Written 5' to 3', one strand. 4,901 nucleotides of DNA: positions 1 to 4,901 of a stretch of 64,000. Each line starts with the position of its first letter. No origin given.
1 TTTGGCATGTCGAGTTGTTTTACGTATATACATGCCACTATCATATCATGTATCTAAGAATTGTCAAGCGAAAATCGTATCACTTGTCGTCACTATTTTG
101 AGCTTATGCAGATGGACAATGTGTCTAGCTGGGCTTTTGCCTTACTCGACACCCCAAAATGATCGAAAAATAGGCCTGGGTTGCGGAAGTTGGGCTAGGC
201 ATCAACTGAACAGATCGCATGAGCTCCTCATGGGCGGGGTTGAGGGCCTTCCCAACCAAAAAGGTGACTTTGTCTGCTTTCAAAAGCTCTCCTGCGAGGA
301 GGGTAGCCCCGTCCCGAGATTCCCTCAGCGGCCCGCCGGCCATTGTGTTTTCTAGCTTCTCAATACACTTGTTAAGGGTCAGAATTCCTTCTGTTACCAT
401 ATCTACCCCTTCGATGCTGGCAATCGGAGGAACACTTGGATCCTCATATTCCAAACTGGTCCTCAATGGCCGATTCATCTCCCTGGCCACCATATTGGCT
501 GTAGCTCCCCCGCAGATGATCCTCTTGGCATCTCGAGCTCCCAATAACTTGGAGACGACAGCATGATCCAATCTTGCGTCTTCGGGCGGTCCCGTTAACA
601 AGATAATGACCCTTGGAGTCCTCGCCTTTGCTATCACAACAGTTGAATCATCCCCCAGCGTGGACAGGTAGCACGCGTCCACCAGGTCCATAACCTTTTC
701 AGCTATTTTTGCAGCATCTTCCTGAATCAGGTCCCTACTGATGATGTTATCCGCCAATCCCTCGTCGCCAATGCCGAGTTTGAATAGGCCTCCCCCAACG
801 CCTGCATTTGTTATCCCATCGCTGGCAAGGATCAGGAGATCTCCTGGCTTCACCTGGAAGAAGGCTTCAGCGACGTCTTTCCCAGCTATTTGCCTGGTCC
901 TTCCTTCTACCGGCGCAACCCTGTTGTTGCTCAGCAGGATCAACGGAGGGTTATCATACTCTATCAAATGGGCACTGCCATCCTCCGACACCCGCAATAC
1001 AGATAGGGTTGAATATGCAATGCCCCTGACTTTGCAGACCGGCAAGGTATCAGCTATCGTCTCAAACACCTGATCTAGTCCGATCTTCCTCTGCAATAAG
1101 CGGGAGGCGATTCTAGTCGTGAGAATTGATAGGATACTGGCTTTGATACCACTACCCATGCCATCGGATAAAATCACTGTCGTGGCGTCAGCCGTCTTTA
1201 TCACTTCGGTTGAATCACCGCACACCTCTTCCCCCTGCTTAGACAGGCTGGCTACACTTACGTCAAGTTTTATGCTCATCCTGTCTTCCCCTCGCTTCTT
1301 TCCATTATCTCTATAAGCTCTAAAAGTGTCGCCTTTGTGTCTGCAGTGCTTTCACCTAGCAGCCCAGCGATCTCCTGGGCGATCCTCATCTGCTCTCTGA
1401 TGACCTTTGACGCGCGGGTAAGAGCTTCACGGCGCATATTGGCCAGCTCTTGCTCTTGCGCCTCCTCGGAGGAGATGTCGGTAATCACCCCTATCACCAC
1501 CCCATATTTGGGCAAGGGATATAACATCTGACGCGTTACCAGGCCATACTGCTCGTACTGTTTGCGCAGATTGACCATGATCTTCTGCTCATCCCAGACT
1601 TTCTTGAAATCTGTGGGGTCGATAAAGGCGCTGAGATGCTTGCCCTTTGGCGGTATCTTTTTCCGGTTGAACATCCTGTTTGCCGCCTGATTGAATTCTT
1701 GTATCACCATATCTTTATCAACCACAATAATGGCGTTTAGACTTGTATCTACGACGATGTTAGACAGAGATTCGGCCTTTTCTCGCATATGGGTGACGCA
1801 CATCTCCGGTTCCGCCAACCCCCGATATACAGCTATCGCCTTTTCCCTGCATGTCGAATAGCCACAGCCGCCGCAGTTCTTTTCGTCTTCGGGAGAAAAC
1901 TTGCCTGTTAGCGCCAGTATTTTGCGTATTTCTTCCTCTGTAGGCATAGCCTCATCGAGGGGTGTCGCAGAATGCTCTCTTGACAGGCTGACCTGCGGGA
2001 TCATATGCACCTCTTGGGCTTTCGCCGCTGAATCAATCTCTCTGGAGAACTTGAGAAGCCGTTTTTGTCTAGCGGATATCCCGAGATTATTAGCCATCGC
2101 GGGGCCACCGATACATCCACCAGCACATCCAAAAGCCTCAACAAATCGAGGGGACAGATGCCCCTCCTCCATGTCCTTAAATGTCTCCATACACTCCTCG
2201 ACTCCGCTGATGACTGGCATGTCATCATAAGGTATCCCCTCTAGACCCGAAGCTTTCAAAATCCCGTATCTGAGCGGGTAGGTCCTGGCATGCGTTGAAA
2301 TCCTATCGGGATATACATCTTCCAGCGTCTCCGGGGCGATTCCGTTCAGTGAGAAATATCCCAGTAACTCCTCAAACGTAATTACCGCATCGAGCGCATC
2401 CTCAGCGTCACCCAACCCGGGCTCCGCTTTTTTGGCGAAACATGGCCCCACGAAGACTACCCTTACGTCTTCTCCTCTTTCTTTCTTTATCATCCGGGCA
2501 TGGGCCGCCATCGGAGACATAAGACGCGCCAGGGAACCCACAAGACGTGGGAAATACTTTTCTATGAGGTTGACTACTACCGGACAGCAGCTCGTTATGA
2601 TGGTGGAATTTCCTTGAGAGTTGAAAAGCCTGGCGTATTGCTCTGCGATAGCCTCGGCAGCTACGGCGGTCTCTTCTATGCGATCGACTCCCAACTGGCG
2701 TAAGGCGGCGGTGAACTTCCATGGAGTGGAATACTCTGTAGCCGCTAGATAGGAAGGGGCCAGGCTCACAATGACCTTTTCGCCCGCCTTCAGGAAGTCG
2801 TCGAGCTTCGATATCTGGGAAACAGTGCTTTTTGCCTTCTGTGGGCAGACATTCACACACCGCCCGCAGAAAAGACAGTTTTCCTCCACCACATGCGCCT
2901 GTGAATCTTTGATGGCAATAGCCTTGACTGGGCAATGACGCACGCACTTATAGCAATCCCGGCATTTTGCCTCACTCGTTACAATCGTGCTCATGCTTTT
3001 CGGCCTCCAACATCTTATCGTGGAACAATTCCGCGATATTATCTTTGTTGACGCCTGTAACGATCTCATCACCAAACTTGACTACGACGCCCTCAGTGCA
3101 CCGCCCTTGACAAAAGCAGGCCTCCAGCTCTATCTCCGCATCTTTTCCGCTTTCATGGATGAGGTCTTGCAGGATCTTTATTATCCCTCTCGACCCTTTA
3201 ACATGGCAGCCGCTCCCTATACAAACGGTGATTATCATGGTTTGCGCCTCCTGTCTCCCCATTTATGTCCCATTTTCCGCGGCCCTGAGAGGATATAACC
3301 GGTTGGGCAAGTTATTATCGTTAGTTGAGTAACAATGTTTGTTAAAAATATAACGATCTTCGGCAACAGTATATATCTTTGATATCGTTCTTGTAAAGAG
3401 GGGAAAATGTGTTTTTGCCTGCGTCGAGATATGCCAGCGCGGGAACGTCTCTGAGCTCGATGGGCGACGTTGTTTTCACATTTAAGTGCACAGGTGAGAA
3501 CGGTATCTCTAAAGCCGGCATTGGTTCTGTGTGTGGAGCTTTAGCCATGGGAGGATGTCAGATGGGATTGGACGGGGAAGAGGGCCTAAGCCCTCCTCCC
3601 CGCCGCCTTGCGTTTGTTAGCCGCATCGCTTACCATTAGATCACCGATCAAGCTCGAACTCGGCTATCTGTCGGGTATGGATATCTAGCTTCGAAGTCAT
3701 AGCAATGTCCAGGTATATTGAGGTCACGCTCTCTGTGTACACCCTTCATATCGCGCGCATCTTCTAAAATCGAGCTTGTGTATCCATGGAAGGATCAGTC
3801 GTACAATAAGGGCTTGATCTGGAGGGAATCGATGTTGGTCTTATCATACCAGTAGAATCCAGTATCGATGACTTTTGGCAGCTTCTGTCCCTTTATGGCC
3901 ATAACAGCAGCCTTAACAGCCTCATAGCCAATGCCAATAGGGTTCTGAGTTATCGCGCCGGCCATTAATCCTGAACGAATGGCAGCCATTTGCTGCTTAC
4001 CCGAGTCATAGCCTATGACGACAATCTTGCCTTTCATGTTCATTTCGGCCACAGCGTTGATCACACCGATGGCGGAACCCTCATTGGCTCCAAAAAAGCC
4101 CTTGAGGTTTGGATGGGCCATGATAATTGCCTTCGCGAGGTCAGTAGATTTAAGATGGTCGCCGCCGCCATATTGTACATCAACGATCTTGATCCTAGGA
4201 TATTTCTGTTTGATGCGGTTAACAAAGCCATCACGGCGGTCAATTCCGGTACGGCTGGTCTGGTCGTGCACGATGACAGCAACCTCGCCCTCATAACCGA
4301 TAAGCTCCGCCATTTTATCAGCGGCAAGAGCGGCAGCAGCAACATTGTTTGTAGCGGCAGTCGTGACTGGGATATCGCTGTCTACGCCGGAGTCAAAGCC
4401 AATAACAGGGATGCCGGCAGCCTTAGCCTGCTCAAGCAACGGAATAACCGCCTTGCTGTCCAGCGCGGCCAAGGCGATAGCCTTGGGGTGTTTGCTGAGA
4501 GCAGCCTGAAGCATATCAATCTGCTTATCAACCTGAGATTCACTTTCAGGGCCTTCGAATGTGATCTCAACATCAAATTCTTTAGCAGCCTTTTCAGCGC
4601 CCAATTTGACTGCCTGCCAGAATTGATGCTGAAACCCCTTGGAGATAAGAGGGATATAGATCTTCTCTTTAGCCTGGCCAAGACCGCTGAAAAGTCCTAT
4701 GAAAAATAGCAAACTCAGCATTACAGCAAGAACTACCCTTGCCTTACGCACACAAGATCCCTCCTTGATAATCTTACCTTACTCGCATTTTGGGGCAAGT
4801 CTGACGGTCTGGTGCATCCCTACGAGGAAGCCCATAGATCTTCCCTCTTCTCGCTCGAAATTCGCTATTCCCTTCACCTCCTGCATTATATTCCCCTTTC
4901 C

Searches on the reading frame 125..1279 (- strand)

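Call 39: search_protein_families(library=pfam, proteins=[window:125-1279:-], max_evalue=0.0001)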
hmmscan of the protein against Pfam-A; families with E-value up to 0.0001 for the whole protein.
window:125-1279:- (384 aa): 1 family
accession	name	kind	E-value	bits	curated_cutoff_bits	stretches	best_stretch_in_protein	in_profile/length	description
PF07228.17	SpoIIE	-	2.7e-17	63.8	25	1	31-219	3-191/192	Stage II sporulation protein E (SpoIIE)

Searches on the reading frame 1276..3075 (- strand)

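Call 39: search_protein_families(library=pfam, proteins=[window:1276-3075:-], max_evalue=0.0001)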
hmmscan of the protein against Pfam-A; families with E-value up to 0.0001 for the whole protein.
window:1276-3075:- (599 aa): 10 families
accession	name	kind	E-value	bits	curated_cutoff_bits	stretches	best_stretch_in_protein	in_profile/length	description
PF02906.19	Fe_hyd_lg_C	-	7.9e-52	176.8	22.1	1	99-325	1-245/245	Iron only hydrogenase large subunit, C-terminal domain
PF04060.18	FeS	-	3e-09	36.9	23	1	399-427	4-32/33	Putative Fe-S cluster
PF00037.32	Fer4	-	8.9e-09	35.3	21.1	1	62-81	3-22/24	4Fe-4S binding domain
PF13237.11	Fer4_10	-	1.4e-08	34.9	25.5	1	31-78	2-53/53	4Fe-4S dicluster domain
PF12838.12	Fer4_7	-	1.6e-08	35.3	27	1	37-81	1-52/52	4Fe-4S dicluster domain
PF25160.1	LdpA_Fe-S-bd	-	4.7e-07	29.9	27.6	1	40-84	4-45/49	LdpA Fe-S cluster-binding domain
PF14697.11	Fer4_21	-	1e-06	29.2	35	1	34-79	4-53/59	4Fe-4S dicluster domain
PF13187.11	Fer4_9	-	1.4e-06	28.6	27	1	37-81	1-51/52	4Fe-4S dicluster domain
PF12837.12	Fer4_6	-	5.8e-06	26.5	25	0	31-53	2-24/24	4Fe-4S binding domain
PF00989.32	PAS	-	3.6e-05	24.2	22.6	0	442-509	7-71/113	PAS fold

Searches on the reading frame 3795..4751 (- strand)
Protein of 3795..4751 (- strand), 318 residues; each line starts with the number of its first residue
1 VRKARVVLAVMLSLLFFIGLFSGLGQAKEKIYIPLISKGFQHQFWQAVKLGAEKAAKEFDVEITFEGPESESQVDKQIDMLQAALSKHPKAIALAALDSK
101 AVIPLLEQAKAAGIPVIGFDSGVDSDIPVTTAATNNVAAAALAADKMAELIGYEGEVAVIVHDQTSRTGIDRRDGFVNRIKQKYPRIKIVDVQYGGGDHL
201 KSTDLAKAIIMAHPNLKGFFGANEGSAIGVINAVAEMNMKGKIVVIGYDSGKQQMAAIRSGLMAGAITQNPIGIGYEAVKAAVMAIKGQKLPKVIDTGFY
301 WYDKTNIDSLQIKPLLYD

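Call 39: search_protein_families(library=pfam, proteins=[window:3795-4751:-], max_evalue=0.0001)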
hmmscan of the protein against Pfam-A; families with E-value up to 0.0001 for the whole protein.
window:3795-4751:- (318 aa): 3 families
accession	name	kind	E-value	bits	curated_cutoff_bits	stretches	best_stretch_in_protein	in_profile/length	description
PF13407.12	Peripla_BP_4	-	2.5e-58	198.1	35.1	1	35-290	3-258/258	Periplasmic binding protein domain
PF00532.27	Peripla_BP_1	-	5e-16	59.4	22.2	1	36-249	7-218/281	Periplasmic binding proteins and sugar binding domain of LacI family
PF13377.12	Peripla_BP_3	-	2.3e-09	38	26.5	1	157-291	12-150/167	Periplasmic binding protein-like domain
